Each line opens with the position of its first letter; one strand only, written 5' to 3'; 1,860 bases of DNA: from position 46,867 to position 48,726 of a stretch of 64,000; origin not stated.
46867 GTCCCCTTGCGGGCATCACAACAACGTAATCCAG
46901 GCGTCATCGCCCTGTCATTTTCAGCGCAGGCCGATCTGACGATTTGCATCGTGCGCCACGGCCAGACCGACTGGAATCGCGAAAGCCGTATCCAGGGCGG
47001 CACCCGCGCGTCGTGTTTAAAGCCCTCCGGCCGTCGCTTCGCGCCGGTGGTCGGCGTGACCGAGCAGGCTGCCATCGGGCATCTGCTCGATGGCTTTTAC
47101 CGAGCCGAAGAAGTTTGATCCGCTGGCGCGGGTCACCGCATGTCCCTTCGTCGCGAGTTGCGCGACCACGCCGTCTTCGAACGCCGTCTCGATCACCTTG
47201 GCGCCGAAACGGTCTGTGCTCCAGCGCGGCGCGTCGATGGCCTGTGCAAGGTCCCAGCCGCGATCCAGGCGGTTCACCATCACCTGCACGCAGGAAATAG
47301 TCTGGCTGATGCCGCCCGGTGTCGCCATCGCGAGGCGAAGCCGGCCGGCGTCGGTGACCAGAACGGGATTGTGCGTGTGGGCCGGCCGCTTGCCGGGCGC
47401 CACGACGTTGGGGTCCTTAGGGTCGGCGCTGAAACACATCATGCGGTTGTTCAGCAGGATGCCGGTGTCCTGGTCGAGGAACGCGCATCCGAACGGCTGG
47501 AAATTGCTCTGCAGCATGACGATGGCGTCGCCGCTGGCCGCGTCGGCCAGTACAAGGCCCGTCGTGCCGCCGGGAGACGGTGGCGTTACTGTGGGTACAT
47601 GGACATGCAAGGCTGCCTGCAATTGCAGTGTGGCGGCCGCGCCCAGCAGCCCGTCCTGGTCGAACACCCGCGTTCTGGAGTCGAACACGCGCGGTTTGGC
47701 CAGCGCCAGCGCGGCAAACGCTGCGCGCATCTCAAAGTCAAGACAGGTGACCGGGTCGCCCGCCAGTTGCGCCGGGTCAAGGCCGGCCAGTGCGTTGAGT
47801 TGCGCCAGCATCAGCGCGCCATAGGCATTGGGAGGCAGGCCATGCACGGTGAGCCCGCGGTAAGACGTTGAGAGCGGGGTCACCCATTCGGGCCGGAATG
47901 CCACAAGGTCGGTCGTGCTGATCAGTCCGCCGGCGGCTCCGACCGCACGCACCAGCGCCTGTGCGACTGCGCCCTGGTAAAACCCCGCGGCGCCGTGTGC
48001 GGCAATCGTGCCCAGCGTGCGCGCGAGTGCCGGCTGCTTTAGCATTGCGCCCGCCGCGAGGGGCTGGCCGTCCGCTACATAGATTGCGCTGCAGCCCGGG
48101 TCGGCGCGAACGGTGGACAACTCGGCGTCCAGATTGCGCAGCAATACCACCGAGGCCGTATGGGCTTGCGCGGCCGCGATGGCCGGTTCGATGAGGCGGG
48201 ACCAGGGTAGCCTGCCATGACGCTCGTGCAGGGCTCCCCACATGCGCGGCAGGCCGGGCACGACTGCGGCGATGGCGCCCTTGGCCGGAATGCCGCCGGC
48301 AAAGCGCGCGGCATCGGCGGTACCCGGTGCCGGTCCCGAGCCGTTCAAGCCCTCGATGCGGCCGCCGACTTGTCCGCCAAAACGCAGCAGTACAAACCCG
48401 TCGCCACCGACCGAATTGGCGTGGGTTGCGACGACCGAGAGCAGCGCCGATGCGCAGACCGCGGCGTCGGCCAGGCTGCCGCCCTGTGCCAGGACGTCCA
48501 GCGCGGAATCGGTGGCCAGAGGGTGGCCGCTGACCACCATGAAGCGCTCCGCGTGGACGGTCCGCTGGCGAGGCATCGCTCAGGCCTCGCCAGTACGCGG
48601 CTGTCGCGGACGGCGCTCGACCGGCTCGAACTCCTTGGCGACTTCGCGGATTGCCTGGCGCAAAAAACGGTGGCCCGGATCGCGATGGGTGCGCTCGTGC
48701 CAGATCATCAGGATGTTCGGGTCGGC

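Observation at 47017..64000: Accessory catabolic island with an unassignable substrate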

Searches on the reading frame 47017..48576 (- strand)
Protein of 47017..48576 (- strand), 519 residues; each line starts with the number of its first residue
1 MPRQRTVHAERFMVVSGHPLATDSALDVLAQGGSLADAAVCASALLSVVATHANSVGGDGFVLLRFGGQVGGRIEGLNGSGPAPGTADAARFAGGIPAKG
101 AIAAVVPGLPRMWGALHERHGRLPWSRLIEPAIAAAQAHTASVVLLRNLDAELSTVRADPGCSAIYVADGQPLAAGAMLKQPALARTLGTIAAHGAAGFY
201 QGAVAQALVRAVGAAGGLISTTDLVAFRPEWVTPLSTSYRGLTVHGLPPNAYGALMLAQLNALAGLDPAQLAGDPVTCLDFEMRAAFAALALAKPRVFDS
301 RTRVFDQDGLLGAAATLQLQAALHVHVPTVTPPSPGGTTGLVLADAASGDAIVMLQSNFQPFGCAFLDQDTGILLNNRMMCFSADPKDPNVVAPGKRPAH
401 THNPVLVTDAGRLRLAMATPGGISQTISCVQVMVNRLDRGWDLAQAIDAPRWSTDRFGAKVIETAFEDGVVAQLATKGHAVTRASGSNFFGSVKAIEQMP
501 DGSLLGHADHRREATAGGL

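Call 4: search_protein_families(library=pfam, proteins=[window:47017-48576:-])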
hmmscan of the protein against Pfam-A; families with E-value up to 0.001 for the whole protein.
window:47017-48576:- (519 aa): 1 family
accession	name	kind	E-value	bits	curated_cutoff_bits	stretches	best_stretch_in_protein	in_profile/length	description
PF01019.26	G_glu_transpept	-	6.1e-100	335.9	27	1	27-513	2-511/512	Gamma-glutamyltranspeptidase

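Call 5: search_protein_families(library=ncbifam, proteins=[window:47017-48576:-])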
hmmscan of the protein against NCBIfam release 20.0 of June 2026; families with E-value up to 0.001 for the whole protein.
window:47017-48576:- (519 aa): 2 families
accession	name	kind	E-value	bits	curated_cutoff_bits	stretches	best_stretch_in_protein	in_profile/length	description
TIGR00066.1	g_glut_trans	equivalog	1.1e-76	258.4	357.85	1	13-511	2-518/518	gamma-glutamyltransferase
NF007187.0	PRK09615.1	equivalog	9.9e-50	169.4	990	2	6-264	44-309/581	gamma-glutamyltransferase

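Call 28: search_solved_structures(query=window:47017-48576:-, max_evalue=1e-10)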
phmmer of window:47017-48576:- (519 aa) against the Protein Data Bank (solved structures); distinct sequences matched with E-value up to 1e-10: 29.
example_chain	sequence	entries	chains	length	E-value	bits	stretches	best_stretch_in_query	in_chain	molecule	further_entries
2nlz_A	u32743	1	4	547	5.1e-60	206.8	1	3-511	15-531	Cephalosporin acylase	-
2e0w_A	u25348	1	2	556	2.9e-47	164.7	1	7-512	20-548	Gamma-glutamyltranspeptidase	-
2i3o_A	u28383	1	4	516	9.7e-41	143.2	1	9-455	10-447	Gamma-glutamyltransferase related protein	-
4y23_A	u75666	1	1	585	1e-34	123.3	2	12-266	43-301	Gamma glutamyl transpeptidase,Gamma-glutamyltranspeptidase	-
4gg2_A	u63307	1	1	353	1.7e-29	106.2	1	25-267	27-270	Gamma-glutamyltranspeptidase 1 heavy chain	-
2dbu_A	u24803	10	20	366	2.2e-29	105.8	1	7-269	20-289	Gamma-glutamyltranspeptidase | Gamma-glutamyltranspeptidase large chain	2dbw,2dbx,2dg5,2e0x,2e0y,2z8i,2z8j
4z9o_A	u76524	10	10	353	2.7e-29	105.5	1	25-266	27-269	Gamma-glutamyltranspeptidase 1 | Gamma-glutamyltranspeptidase 1 heavy chain | Glutathione hydrolase 1 heavy chain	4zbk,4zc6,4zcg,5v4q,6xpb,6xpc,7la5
4gdx_A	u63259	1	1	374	3.1e-29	105.3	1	25-266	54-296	Gamma-glutamyltranspeptidase 1 heavy chain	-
5zjg_A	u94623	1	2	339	5e-25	91.4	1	24-266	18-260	Gamma-glutamyltransferase 1 Threonine peptidase. MEROPS family T03 L-subunit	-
2nqo_A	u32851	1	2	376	5.1e-25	91.4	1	13-271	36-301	Gamma-glutamyltranspeptidase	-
2qm6_A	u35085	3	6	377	5.2e-25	91.3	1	13-271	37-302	Gamma-glutamyltranspeptidase | Gamma-glutamyltranspeptidase (Ggt) Large subunit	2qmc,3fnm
5bpk_A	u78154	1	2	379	5.3e-25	91.3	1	13-271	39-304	Gamma-glutamyltranspeptidase (Ggt)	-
7d9e_A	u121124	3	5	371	6.4e-25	91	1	24-266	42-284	Gamma-glutamyltransferase 1 Threonine peptidase. MEROPS family T03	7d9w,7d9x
3g9k_L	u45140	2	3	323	2.7e-24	89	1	106-261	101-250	Capsule biosynthesis protein capD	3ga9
5hft_A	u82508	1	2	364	2.8e-23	85.6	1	12-313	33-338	Gamma-glutamyltranspeptidase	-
5hft_B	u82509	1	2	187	1.1e-16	63.9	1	348-518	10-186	Gamma-glutamyltranspeptidase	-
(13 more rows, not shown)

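Call 54: search_solved_structures(query=window:47017-48576:-, max_evalue=1e-40, show_alignments=2)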
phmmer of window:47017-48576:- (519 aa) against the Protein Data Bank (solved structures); distinct sequences matched with E-value up to 1e-40: 3.
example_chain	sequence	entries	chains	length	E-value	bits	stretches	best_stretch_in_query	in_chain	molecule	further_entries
2nlz_A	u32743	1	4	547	5.1e-60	206.8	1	3-511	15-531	Cephalosporin acylase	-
2e0w_A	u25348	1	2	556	2.9e-47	164.7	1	7-512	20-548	Gamma-glutamyltranspeptidase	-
2i3o_A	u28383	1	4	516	9.7e-41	143.2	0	9-455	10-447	Gamma-glutamyltransferase related protein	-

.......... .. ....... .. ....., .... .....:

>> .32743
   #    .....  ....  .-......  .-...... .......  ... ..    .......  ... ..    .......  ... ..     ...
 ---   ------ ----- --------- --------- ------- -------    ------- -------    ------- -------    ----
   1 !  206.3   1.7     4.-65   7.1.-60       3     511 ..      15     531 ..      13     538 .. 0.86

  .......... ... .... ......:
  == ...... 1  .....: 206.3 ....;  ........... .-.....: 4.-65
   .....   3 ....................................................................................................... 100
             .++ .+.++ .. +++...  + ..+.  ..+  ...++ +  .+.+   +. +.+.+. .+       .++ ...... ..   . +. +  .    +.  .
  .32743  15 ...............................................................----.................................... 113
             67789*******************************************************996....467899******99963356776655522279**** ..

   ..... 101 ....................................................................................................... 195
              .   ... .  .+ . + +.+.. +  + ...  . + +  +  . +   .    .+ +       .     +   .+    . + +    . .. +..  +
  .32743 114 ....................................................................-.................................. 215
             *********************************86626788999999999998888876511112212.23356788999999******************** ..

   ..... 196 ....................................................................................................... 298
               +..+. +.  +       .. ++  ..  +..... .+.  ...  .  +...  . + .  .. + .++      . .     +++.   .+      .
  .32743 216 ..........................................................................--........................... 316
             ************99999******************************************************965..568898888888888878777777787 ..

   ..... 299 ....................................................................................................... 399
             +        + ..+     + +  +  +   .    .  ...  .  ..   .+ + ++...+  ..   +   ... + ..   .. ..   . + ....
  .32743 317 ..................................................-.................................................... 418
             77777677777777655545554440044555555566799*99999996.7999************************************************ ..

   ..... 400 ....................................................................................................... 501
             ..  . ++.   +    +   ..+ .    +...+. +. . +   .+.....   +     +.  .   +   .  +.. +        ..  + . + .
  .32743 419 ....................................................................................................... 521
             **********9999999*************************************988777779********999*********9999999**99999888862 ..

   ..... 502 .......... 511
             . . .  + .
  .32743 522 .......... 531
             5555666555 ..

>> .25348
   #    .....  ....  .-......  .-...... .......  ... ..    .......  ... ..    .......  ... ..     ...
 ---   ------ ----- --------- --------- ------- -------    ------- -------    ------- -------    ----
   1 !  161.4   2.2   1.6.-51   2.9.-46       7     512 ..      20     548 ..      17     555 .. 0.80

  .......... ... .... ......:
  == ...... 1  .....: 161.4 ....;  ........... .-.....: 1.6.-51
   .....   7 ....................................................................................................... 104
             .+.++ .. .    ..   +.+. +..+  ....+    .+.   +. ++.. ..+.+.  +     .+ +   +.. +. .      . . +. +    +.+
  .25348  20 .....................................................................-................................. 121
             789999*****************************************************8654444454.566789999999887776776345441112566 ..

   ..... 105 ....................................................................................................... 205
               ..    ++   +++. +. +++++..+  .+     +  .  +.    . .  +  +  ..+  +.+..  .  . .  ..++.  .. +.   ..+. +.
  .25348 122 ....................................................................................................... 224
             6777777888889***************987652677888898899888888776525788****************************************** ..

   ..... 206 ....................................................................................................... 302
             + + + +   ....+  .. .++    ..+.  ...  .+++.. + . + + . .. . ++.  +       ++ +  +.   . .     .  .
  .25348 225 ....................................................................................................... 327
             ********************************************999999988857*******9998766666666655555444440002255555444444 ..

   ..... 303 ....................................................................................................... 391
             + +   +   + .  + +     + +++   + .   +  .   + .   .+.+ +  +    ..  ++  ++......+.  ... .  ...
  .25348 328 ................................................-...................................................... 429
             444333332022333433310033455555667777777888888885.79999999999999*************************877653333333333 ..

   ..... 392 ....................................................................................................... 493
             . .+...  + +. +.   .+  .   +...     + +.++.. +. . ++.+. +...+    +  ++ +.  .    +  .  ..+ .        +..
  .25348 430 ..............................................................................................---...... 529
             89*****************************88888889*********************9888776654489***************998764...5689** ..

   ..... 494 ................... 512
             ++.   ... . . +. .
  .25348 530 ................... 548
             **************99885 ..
